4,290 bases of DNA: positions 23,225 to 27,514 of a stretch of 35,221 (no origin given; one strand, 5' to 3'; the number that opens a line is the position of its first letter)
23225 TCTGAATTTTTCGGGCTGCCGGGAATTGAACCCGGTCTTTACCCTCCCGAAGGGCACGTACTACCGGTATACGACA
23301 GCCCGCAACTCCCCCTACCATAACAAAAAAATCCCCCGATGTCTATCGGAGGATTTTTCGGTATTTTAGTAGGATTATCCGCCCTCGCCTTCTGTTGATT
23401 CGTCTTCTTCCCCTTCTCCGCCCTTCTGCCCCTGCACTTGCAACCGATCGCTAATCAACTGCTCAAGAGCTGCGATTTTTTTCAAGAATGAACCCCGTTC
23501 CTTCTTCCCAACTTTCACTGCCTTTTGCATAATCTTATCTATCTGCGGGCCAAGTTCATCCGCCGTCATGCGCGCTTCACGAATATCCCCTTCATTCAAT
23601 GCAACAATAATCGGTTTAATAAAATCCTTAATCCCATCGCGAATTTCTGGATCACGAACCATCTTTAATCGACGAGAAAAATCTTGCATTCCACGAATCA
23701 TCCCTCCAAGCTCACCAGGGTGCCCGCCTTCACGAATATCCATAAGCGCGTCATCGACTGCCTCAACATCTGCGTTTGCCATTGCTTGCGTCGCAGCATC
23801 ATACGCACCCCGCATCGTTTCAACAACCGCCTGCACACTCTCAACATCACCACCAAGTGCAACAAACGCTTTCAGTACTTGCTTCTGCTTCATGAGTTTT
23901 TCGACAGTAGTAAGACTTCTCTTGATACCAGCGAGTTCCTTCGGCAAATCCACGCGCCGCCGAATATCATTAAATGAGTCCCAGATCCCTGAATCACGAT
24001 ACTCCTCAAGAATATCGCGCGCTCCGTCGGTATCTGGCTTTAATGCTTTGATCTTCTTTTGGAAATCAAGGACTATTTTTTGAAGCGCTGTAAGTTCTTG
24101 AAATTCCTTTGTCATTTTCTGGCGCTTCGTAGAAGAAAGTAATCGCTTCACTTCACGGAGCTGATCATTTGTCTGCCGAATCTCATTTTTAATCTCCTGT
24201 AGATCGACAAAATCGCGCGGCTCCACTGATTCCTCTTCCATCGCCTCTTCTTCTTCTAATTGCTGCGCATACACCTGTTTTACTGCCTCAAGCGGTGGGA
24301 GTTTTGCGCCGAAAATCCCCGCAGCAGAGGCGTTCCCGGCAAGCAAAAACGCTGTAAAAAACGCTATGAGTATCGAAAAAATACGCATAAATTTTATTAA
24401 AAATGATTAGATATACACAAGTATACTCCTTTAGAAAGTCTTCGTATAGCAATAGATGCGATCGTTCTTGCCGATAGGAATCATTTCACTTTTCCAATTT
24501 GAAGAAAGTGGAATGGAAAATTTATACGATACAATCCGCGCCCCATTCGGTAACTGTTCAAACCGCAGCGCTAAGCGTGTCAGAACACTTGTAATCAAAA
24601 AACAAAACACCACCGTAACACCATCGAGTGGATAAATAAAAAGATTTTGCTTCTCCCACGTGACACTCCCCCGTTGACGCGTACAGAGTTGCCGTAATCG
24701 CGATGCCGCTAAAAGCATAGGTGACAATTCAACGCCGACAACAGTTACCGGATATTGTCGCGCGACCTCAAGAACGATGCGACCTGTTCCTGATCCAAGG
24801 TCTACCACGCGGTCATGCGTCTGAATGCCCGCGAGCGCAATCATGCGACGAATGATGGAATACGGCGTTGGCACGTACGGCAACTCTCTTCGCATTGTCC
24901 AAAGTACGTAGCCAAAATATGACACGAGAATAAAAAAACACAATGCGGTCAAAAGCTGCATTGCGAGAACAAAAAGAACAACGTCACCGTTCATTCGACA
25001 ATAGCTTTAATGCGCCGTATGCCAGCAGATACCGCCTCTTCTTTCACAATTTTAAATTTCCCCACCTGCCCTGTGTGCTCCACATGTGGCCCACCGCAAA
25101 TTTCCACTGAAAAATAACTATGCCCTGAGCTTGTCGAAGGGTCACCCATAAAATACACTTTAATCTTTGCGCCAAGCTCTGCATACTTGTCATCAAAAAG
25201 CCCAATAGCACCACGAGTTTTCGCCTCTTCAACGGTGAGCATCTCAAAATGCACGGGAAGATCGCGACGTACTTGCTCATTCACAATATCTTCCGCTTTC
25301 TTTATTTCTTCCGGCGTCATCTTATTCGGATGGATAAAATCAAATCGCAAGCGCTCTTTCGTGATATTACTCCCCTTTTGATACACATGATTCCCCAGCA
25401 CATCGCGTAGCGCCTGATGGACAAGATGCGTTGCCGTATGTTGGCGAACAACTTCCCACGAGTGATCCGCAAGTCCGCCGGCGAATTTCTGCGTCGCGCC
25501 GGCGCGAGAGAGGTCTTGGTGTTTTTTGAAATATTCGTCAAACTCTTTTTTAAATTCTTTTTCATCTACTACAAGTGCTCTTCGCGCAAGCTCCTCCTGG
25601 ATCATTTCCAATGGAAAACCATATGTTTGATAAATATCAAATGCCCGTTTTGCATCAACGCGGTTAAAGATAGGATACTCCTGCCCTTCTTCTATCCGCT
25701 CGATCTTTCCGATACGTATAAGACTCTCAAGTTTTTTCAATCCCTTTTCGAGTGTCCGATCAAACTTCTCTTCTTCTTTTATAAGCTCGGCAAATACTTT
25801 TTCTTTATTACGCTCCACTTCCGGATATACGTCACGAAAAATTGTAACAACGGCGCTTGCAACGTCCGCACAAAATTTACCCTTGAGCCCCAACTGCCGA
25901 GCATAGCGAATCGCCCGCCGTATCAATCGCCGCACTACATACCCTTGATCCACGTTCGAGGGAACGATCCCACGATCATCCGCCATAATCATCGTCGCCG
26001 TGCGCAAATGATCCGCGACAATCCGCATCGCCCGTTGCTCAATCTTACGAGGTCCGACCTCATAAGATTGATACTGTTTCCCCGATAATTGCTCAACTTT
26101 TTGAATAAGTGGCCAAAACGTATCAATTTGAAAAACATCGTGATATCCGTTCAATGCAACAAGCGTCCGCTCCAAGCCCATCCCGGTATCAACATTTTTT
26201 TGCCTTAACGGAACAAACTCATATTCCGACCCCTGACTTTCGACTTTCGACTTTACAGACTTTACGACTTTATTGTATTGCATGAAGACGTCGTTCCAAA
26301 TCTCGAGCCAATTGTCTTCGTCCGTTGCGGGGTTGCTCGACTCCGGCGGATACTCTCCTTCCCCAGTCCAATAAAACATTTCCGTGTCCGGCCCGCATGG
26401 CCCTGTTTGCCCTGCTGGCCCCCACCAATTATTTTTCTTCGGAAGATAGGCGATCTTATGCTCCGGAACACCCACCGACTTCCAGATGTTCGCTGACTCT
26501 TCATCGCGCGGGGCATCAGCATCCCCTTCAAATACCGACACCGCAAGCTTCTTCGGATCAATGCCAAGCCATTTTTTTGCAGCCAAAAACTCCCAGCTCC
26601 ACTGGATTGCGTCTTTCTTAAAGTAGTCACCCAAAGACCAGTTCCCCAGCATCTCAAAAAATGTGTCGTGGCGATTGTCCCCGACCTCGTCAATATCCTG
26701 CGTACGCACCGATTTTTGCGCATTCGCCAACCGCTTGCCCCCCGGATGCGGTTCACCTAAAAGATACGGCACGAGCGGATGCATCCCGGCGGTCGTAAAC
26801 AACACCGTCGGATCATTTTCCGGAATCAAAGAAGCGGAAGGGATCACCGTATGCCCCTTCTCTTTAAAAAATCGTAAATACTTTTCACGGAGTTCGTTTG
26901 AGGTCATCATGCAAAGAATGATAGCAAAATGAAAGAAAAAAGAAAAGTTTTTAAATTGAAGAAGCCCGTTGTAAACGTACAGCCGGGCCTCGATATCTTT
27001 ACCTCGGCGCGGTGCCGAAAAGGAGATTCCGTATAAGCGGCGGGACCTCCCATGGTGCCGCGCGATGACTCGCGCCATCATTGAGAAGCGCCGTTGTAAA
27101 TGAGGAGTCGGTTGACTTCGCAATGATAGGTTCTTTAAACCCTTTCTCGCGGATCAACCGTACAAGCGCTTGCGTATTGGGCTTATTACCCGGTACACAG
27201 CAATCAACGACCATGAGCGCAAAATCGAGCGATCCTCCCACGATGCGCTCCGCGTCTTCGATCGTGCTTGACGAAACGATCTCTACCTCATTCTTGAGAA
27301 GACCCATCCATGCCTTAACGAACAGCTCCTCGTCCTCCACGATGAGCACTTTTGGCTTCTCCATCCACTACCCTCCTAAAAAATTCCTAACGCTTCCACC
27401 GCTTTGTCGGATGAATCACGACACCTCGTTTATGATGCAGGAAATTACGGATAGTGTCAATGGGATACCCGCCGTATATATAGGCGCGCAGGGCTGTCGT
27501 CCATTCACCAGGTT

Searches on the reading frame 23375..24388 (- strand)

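Call 28: search_protein_families(library=pfam, max_evalue=0.001, proteins=[window:23375-24388:-])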
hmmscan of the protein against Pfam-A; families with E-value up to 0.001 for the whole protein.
window:23375-24388:- (337 aa): 1 family
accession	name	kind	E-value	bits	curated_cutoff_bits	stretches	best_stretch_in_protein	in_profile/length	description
PF17107.11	SesA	-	0.00077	20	26.3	0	62-117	20-77/122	N-terminal domain on NACHT_NTPase and P-loop NTPases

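Call 97: search_protein_families(library=padloc, max_evalue=0.001, proteins=[window:23375-24388:-])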
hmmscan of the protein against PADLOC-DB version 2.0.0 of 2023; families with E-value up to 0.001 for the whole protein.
window:23375-24388:- (337 aa): 1 family
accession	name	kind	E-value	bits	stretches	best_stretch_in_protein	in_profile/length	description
PDLC01345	Csx1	-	0.00093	17.1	0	180-317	162-247/267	CAS-III; associated_signaling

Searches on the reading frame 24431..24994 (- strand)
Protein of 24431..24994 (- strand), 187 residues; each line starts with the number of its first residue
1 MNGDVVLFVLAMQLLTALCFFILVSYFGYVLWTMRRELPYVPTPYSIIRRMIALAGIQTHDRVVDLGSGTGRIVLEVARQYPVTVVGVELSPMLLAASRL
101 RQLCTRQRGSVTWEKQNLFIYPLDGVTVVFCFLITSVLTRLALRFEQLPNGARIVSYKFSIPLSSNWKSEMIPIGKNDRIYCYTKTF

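Call 28: search_protein_families(library=pfam, max_evalue=0.001, proteins=[window:24431-24994:-])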
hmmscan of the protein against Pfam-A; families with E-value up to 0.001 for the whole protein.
window:24431-24994:- (187 aa): 7 families
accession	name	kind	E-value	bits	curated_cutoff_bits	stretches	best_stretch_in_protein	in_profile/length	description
PF13649.12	Methyltransf_25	-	5e-07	30.7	27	1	63-132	1-71/97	Methyltransferase domain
PF08123.19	DOT1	-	1.6e-06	28.2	23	1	44-93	27-77/205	Histone methylation protein DOT1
PF08242.18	Methyltransf_12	-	2.9e-06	28.3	30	1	64-137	1-77/98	Methyltransferase domain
PF13489.12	Methyltransf_23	-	2.1e-05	24.7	27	1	53-98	15-60/164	Methyltransferase domain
PF13847.12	Methyltransf_31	-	0.00027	21.1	27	1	59-99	3-45/145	Methyltransferase domain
PF08241.18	Methyltransf_11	-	0.00046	21.2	21.2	1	64-124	1-57/95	Methyltransferase domain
PF02353.26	CMAS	-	0.00059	19.7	27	1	50-92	53-95/273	Mycolic acid cyclopropane synthetase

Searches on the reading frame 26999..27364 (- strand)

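Call 97: search_protein_families(library=padloc, max_evalue=0.001, proteins=[window:26999-27364:-])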
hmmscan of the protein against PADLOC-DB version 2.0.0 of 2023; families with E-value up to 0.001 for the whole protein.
window:26999-27364:- (121 aa): 0 families

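Call 98: search_protein_families(library=ncbifam, max_evalue=0.001, proteins=[window:26999-27364:-])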
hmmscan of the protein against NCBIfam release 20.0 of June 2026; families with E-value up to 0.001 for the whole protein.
window:26999-27364:- (121 aa): 1 family
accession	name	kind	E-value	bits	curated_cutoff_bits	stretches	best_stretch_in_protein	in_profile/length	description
NF007928.2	PRK10643.1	equivalog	0.00049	19.8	330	1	5-82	2-77/216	two-component system response regulator PmrA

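Call 105: search_protein_families(library=pfam, max_evalue=0.00001, proteins=[window:26999-27364:-])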
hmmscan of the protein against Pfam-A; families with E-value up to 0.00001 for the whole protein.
window:26999-27364:- (121 aa): 0 families
